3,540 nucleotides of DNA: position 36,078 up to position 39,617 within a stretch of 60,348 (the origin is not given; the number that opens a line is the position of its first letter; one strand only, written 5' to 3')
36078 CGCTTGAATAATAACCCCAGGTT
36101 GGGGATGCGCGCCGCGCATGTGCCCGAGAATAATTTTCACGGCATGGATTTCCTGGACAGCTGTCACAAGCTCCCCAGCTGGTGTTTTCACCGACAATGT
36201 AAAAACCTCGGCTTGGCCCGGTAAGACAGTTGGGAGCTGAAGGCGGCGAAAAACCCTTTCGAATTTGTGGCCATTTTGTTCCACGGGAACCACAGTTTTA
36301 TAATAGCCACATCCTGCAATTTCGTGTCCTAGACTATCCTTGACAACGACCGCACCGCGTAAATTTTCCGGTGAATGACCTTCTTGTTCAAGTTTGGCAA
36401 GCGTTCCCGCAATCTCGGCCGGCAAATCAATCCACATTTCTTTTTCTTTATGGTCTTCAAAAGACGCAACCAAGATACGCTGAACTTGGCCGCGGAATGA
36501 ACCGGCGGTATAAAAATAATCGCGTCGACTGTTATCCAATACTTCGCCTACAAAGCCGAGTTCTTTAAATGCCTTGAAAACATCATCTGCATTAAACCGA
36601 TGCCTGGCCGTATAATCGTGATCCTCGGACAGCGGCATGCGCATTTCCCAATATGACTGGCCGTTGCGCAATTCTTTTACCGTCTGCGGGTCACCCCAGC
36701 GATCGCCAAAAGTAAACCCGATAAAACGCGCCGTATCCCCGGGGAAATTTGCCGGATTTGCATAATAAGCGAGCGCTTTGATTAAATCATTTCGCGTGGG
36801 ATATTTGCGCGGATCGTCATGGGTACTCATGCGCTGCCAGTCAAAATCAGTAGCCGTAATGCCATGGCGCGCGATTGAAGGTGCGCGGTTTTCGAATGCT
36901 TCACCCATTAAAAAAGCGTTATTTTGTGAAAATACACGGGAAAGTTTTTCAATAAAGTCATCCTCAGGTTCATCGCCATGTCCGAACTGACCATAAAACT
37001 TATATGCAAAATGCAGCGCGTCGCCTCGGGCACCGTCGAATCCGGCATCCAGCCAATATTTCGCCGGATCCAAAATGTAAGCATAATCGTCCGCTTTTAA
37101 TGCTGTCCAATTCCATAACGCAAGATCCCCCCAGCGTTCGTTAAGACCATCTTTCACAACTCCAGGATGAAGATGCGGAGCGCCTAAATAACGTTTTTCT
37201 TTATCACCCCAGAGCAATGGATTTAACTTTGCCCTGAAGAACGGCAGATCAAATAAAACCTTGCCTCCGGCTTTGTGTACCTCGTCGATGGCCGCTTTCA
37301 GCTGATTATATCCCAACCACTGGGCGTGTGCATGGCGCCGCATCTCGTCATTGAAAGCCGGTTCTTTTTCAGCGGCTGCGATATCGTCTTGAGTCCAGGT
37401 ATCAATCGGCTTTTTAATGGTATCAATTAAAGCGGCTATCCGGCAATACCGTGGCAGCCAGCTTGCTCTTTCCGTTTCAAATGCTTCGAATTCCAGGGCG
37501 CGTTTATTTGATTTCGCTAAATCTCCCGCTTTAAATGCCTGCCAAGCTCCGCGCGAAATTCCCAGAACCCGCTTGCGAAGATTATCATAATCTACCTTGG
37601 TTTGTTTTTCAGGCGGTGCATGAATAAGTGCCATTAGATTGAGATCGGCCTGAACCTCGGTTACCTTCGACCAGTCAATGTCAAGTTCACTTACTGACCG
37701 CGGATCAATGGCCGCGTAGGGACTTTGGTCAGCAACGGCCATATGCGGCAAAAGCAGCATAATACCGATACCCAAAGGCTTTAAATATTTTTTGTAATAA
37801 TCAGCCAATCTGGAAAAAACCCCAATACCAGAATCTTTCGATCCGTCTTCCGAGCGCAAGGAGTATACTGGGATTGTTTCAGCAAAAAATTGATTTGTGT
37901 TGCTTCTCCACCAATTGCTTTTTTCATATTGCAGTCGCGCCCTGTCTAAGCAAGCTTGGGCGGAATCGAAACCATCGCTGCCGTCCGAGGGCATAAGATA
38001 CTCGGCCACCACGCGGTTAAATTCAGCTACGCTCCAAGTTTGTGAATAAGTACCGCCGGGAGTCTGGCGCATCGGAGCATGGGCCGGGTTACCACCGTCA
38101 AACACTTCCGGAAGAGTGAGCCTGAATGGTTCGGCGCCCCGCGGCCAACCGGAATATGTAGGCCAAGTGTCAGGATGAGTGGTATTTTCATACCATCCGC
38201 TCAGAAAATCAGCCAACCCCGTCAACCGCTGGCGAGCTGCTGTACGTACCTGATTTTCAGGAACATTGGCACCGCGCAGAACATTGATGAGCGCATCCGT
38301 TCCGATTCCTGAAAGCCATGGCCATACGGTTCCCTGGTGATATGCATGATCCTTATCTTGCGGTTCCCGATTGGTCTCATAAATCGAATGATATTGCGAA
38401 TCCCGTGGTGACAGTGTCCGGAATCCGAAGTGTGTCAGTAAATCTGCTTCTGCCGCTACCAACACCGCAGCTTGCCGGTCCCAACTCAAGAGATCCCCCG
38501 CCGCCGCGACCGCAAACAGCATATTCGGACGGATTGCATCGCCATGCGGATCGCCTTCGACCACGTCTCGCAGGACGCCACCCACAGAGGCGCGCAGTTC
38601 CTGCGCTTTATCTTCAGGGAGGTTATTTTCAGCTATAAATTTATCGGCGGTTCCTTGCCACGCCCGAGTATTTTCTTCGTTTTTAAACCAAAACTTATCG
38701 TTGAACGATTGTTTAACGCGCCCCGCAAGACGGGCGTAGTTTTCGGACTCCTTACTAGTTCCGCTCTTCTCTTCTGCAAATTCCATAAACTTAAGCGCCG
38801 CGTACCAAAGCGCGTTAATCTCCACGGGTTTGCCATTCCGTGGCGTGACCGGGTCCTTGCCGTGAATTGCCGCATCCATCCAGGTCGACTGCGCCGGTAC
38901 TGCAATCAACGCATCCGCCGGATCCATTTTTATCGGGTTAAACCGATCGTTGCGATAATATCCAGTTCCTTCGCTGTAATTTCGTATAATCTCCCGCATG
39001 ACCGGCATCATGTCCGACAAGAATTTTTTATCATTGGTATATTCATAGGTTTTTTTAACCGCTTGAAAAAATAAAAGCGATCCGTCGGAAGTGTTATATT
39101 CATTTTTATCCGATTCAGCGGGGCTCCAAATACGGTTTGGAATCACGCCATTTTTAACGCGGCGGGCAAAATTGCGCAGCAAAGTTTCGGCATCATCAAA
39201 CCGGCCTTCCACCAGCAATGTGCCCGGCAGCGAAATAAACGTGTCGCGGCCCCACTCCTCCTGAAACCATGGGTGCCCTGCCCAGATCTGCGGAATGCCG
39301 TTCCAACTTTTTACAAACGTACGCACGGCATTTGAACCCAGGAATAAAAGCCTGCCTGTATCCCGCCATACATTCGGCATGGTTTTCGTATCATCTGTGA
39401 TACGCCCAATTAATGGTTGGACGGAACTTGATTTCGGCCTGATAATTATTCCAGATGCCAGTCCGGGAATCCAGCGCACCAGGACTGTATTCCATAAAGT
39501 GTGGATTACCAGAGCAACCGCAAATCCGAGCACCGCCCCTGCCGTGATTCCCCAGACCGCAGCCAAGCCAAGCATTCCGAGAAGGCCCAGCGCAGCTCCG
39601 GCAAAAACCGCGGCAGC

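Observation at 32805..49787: A 5,660-aa single ORF joins an alpha-glucan enzyme set, an HD-GYP domain and pseudo-enzymes on a multi-pass membrane scaffold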

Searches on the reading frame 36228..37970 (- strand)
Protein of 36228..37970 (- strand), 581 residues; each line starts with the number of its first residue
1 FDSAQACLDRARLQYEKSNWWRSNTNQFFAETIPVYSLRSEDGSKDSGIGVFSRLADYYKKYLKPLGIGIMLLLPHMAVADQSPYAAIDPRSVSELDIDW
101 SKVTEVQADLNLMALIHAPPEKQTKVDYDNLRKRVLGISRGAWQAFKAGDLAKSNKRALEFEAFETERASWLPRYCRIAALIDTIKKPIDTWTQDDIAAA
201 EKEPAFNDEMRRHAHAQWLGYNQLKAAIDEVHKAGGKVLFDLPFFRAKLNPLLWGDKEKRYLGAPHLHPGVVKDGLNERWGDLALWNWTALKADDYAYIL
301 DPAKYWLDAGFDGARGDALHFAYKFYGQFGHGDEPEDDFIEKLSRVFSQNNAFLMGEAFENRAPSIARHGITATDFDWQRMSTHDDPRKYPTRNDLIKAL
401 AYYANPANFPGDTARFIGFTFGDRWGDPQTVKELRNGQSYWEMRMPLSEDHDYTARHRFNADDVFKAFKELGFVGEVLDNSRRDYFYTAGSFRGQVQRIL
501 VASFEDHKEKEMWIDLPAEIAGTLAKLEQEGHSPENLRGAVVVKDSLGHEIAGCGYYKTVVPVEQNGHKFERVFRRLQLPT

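Call 40: search_solved_structures(query=window:36228-37970:-, max_evalue=0.01, show_alignments=2)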
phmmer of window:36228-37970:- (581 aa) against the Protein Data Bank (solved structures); distinct sequences matched with E-value up to 0.01: 7.
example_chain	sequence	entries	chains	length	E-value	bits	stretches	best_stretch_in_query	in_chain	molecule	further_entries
2x1i_A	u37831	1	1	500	8e-08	34.5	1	48-300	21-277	4-ALPHA-GLUCANOTRANSFERASE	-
1cwy_A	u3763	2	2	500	1e-07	34.1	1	48-299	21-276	AMYLOMALTASE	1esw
5jiw_A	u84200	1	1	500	1.3e-07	33.8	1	48-299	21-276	4-alpha-glucanotransferase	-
1fp8_A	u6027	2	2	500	2.9e-07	32.6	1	48-299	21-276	4-ALPHA-GLUCANOTRANSFERASE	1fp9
2owc_A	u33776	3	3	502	3e-07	32.6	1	48-299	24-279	4-alpha-glucanotransferase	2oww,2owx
9u5l_A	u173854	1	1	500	7.8e-07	31.2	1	117-299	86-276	4-alpha-glucanotransferase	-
5x7u_A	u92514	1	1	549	0.0074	18.1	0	298-359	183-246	Trehalose synthase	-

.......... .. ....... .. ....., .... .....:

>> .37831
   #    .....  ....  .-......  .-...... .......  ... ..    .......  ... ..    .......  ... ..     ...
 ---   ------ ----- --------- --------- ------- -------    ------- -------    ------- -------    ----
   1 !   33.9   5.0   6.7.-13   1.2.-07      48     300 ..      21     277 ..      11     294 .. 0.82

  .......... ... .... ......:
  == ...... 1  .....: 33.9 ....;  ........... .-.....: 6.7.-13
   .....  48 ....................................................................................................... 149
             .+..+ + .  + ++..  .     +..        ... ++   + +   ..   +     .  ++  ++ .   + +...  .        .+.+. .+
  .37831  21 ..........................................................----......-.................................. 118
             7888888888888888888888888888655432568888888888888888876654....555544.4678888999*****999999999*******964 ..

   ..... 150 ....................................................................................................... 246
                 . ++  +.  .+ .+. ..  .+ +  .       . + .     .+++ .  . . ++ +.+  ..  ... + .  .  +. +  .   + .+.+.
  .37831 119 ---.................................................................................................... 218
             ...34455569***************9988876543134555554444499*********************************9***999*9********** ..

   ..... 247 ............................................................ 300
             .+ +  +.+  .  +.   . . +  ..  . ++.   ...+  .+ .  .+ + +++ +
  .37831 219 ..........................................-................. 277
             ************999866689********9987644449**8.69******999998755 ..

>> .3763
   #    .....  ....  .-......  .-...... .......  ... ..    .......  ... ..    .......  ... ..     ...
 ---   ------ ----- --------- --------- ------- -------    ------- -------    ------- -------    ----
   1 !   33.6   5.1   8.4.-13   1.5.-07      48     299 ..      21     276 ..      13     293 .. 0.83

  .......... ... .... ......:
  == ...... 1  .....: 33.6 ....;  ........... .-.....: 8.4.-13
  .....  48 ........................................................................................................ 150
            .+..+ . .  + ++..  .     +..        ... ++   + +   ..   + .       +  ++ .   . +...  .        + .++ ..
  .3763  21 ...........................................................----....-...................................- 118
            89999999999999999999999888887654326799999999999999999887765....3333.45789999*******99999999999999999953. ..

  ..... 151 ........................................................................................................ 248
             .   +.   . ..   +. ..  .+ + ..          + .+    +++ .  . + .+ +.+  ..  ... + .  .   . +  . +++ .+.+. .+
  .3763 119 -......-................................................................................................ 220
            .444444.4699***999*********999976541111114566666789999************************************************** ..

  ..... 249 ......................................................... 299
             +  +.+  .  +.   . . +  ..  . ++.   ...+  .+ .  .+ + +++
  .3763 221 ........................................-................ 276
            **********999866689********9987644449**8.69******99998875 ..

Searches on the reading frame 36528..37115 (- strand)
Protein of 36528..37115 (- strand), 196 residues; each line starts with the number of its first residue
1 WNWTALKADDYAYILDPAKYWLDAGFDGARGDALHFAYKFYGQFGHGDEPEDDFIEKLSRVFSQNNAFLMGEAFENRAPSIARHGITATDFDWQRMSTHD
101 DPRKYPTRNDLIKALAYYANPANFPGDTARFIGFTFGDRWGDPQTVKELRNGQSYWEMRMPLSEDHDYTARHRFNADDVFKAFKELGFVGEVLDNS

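Call 42: search_solved_structures(query=window:36528-37115:-, max_evalue=10, show_alignments=3)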
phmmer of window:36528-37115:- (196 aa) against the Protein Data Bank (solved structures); distinct sequences matched with E-value up to 10: 4.
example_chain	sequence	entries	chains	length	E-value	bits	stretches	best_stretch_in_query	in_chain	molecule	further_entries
5x7u_A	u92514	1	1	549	0.0029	20.6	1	13-74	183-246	Trehalose synthase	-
6aav_A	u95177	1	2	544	0.024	17.6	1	14-71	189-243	Alpha-glucosyltransferase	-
5zxg_A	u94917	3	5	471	0.12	15.3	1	3-46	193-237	Cyclic maltosyl-maltose hydrolase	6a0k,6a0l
6a0j_A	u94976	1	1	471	0.48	13.3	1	3-46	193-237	Cyclic maltosyl-maltose hydrolase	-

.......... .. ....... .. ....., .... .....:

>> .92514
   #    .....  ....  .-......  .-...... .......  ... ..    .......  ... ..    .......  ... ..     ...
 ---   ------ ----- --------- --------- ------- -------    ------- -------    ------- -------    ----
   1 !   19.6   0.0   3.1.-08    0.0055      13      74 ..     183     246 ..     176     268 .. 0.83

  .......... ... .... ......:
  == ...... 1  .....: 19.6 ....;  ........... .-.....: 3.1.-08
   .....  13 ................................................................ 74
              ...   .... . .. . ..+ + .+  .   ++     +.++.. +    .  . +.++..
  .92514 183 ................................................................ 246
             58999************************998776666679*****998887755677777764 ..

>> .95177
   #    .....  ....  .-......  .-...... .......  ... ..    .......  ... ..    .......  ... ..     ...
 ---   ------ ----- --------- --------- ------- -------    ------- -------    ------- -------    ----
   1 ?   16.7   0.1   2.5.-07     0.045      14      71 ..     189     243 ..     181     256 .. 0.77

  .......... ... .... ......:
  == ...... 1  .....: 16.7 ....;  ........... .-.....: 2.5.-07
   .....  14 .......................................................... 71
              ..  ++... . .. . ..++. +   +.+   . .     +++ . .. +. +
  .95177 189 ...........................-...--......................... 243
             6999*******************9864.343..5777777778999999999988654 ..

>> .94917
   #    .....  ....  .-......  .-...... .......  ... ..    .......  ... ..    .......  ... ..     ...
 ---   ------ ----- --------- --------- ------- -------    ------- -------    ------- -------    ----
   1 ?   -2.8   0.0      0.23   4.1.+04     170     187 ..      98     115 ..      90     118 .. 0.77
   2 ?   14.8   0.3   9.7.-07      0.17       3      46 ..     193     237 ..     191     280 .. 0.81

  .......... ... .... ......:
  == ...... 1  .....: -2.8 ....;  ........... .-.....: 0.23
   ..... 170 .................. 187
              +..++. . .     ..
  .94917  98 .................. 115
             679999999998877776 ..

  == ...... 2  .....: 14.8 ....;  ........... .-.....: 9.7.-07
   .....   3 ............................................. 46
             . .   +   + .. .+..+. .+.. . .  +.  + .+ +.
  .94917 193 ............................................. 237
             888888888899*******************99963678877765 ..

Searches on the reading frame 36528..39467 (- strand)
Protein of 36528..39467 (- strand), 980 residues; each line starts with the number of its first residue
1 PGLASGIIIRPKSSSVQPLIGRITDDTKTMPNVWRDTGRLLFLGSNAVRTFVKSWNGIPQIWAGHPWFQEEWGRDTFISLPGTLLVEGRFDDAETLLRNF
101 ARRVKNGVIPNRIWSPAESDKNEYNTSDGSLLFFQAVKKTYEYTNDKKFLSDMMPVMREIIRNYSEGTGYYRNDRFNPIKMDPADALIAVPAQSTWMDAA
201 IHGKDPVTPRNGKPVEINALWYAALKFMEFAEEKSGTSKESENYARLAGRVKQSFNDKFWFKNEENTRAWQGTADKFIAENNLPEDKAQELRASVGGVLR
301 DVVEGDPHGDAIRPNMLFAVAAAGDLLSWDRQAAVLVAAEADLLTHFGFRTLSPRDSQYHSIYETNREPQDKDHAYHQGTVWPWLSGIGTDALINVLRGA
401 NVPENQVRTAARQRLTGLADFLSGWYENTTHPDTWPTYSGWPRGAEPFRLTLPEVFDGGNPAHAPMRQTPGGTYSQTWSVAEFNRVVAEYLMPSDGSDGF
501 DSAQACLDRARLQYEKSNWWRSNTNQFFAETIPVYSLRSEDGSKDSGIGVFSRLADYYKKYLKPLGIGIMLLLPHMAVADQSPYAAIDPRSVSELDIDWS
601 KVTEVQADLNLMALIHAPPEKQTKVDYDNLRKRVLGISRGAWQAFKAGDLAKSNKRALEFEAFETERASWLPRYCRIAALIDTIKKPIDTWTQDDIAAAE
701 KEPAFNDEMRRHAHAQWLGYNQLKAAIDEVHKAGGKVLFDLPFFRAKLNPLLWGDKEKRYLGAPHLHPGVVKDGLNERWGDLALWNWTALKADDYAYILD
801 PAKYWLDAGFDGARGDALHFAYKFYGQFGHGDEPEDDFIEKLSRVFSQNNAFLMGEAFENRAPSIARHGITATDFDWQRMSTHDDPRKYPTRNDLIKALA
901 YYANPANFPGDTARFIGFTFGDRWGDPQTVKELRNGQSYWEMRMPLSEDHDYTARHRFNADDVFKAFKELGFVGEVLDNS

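Call 51: find_homologous_proteins(query=window:36528-39467:-, max_evalue=0.00001)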
Query window:36528-39467:- (980 aa): 6569 proteins with E <= 0.00001 among 8000 candidates; the best 120 are listed.
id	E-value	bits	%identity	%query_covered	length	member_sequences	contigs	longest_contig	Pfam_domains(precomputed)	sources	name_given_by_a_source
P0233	5.9e-226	771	46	48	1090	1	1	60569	PF06202.21,PF02446.24,PF22422.3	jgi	jgi:glycogen debranching enzyme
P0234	5.0e-222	758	47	48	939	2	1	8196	PF06202.21,PF02446.24,PF22422.3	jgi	jgi:glycogen debranching enzyme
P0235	6.1e-221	754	46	48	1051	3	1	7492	PF06202.21,PF02446.24,PF22422.3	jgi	jgi:glycogen debranching enzyme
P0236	2.5e-220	752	47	48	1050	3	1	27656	PF06202.21,PF02446.24,PF22422.3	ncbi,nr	ncbi:MAG: hypothetical protein HKL90_00395 [Elusimicrobia bacterium]|nr:hypothetical protein [Elusim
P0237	5.7e-218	744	46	48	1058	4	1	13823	PF06202.21,PF02446.24,PF22422.3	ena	-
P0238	1.6e-217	743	46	47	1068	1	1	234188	PF06202.21,PF02446.24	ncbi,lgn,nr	ncbi:MAG: 4-alpha-glucanotransferase [Elusimicrobia bacterium]|nr:4-alpha-glucanotransferase [Elusim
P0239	4.3e-216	738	48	47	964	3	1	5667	PF06202.21,PF02446.24,PF22422.3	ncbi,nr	ncbi:MAG: 4-alpha-glucanotransferase [Elusimicrobia bacterium]|nr:4-alpha-glucanotransferase [Elusim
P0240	1.1e-215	737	46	49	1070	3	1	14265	PF17167.11,PF06202.21,PF02446.24,PF22422.3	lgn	-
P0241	1.8e-214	733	45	48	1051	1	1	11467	PF17167.11,PF06202.21,PF02446.24,PF22422.3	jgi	jgi:glycogen debranching enzyme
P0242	2.7e-214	732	46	48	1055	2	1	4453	PF06202.21,PF02446.24,PF22422.3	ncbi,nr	ncbi:MAG: 4-alpha-glucanotransferase [Elusimicrobia bacterium]|nr:4-alpha-glucanotransferase [Elusim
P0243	3.6e-214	732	47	48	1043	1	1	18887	PF06202.21,PF02446.24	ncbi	ncbi:MAG: 4-alpha-glucanotransferase [Elusimicrobiota bacterium]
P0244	9.1e-214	731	45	48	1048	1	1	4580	PF17167.11,PF06202.21,PF02446.24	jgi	jgi:glycogen debranching enzyme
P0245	4.3e-213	728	45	48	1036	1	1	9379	PF06202.21,PF02446.24,PF22422.3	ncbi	-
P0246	5.1e-213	728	46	47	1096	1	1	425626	PF06202.21,PF02446.24,PF22422.3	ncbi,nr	ncbi:MAG: 4-alpha-glucanotransferase [Elusimicrobia bacterium]|nr:4-alpha-glucanotransferase [Elusim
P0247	7.1e-213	728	45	48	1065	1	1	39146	PF06202.21,PF02446.24,PF22422.3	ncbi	ncbi:MAG: 4-alpha-glucanotransferase [Elusimicrobiota bacterium]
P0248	1.6e-212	726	47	48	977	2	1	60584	PF17167.11,PF06202.21,PF02446.24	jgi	jgi:glycogen debranching enzyme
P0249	2.5e-212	726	46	48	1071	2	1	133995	PF06202.21,PF02446.24,PF22422.3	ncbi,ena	-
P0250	2.8e-212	726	47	48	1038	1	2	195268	PF06202.21,PF02446.24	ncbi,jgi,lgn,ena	jgi:glycogen debranching enzyme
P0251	7.2e-212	724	46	47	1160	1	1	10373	PF06202.21,PF02446.24,PF22422.3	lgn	-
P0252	1.0e-211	724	46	48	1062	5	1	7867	PF06202.21,PF02446.24,PF22422.3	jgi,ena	-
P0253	2.3e-210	719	48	47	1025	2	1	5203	PF06202.21,PF02446.24,PF22422.3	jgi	-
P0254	2.3e-210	719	49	47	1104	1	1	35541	PF06202.21,PF02446.24,PF22422.3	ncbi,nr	ncbi:MAG: 4-alpha-glucanotransferase [Elusimicrobia bacterium]|nr:4-alpha-glucanotransferase [Elusim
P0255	2.6e-210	719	48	45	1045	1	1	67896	PF06202.21,PF02446.24,PF22422.3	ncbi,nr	ncbi:MAG: 4-alpha-glucanotransferase [Elusimicrobia bacterium]|nr:4-alpha-glucanotransferase [Elusim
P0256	3.3e-210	719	47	47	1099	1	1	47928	PF17167.11,PF06202.21,PF02446.24,PF22422.3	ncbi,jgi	ncbi:MAG: 4-alpha-glucanotransferase [Elusimicrobiota bacterium]|jgi:hypothetical protein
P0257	7.5e-210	718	47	47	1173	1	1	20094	PF06202.21,PF02446.24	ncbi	-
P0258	7.7e-210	717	47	47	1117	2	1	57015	PF06202.21,PF02446.24,PF22422.3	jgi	-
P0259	4.0e-209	715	45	47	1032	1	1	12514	PF06202.21,PF02446.24,PF22422.3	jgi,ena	-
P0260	6.3e-209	714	46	47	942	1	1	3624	PF06202.21,PF02446.24,PF22422.3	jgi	jgi:glycogen debranching enzyme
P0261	8.1e-209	714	46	47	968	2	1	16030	PF06202.21,PF02446.24,PF22422.3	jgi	jgi:glycogen debranching enzyme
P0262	2.4e-208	713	46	47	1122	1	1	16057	PF06202.21,PF02446.24,PF22422.3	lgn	-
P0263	1.4e-207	710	43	48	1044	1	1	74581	PF06202.21,PF02446.24,PF22422.3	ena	-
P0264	3.7e-207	709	48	47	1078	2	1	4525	PF06202.21,PF02446.24,PF22422.3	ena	-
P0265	7.7e-207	708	47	46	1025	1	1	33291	PF06202.21,PF02446.24,PF22422.3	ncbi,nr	ncbi:hypothetical protein EPO15_06975 [bacterium]|nr:MAG: hypothetical protein EPO15_06975 [bacteriu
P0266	1.9e-205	703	48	47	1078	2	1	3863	PF06202.21,PF02446.24,PF22422.3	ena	-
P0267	5.9e-205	701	44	47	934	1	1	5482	PF06202.21,PF02446.24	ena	-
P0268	2.1e-204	700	48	46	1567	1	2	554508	PF06202.21,PF02446.24,PF22422.3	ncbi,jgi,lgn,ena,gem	ncbi:MAG: 4-alpha-glucanotransferase [Elusimicrobiota bacterium]|jgi:glycogen debranching enzyme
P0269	2.9e-204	699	47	47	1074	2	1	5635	PF06202.21,PF02446.24,PF22422.3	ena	-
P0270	1.1e-203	697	45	47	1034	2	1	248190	PF06202.21,PF02446.24,PF22422.3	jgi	jgi:glycogen debranching enzyme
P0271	1.3e-203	697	46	46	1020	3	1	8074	PF06202.21,PF02446.24,PF22422.3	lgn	-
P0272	3.6e-203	695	45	46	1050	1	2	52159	PF06202.21,PF02446.24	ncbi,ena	ncbi:MAG: 4-alpha-glucanotransferase [Elusimicrobiota bacterium]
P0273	3.7e-201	689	49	45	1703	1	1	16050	PF02985.29,PF06202.21,PF02446.24,PF13646.13,PF00082.28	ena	-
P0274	7.4e-201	688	46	47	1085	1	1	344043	PF06202.21,PF02446.24,PF22422.3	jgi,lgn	jgi:glycogen debranching enzyme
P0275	7.4e-199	681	47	47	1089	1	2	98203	PF06202.21,PF02446.24,PF22422.3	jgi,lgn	jgi:glycogen debranching enzyme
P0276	4.7e-195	669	46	47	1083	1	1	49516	PF06202.21,PF02446.24,PF22422.3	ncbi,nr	ncbi:MAG: 4-alpha-glucanotransferase [Elusimicrobia bacterium]|nr:4-alpha-glucanotransferase [Elusim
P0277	1.9e-193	663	41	45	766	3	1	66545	PF06202.21,PF02446.24,PF22422.3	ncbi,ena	-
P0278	4.3e-190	652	45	45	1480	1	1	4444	PF00128.32,PF01204.25,PF06202.21,PF02446.24,PF22422.3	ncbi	ncbi:MAG: 4-alpha-glucanotransferase, partial [Candidatus Omnitrophota bacterium]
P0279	2.0e-189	650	44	47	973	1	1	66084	PF01204.25,PF06202.21,PF02446.24,PF22422.3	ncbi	ncbi:MAG: 4-alpha-glucanotransferase [bacterium]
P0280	1.3e-186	641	46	48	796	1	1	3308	PF06202.21,PF02446.24,PF22422.3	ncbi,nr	ncbi:MAG TPA: 4-alpha-glucanotransferase, partial [Elusimicrobiota bacterium]|nr:4-alpha-glucanotran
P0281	1.4e-185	637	40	45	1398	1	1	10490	PF06202.21,PF02446.24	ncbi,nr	ncbi:MAG: 4-alpha-glucanotransferase, partial [Elusimicrobia bacterium]|nr:4-alpha-glucanotransferas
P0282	3.2e-183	629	47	48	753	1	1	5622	PF06202.21,PF02446.24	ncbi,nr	ncbi:MAG: 4-alpha-glucanotransferase, partial [Elusimicrobia bacterium]|nr:4-alpha-glucanotransferas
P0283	5.7e-179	615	41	49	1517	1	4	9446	PF06202.21,PF02446.24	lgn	-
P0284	8.6e-179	615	39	45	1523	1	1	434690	PF17389.9,PF17167.11,PF06202.21,PF02446.24,PF22422.3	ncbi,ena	-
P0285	2.6e-178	613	48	45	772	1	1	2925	PF06202.21,PF02446.24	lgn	-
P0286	7.3e-175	602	47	44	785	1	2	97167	PF06202.21,PF02446.24,PF22422.3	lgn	-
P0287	5.1e-171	589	40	50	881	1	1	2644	PF06202.21,PF02446.24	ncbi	ncbi:MAG: hypothetical protein COV48_09655, partial [Elusimicrobia bacterium CG11_big_fil_rev_8_21_1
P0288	7.5e-166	572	37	48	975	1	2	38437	PF06202.21,PF02446.24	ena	-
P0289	3.1e-161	557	41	49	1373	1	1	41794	PF06202.21,PF02446.24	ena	-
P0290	3.2e-160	553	40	51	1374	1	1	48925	PF06202.21,PF02446.24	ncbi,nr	ncbi:MAG: 4-alpha-glucanotransferase [Candidatus Omnitrophica bacterium]|nr:4-alpha-glucanotransfera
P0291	4.1e-155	536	41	48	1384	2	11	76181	PF06202.21,PF02446.24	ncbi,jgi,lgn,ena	jgi:glycogen debranching enzyme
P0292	7.2e-154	532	40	46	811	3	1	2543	PF06202.21,PF02446.24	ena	-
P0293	7.7e-151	522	46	48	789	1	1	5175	PF06202.21,PF02446.24,PF22422.3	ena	-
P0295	1.3e-142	495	40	47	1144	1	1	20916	PF06202.21,PF02446.24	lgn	-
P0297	1.3e-109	386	34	42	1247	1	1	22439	PF17167.11,PF06202.21,PF02446.24,PF22422.3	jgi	-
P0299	2.1e-106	375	38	45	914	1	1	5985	PF17389.9,PF06202.21,PF12899.14,PF02446.24,PF22422.3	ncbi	ncbi:MAG: 4-alpha-glucanotransferase, partial [Candidatus Micrarchaeia archaeon]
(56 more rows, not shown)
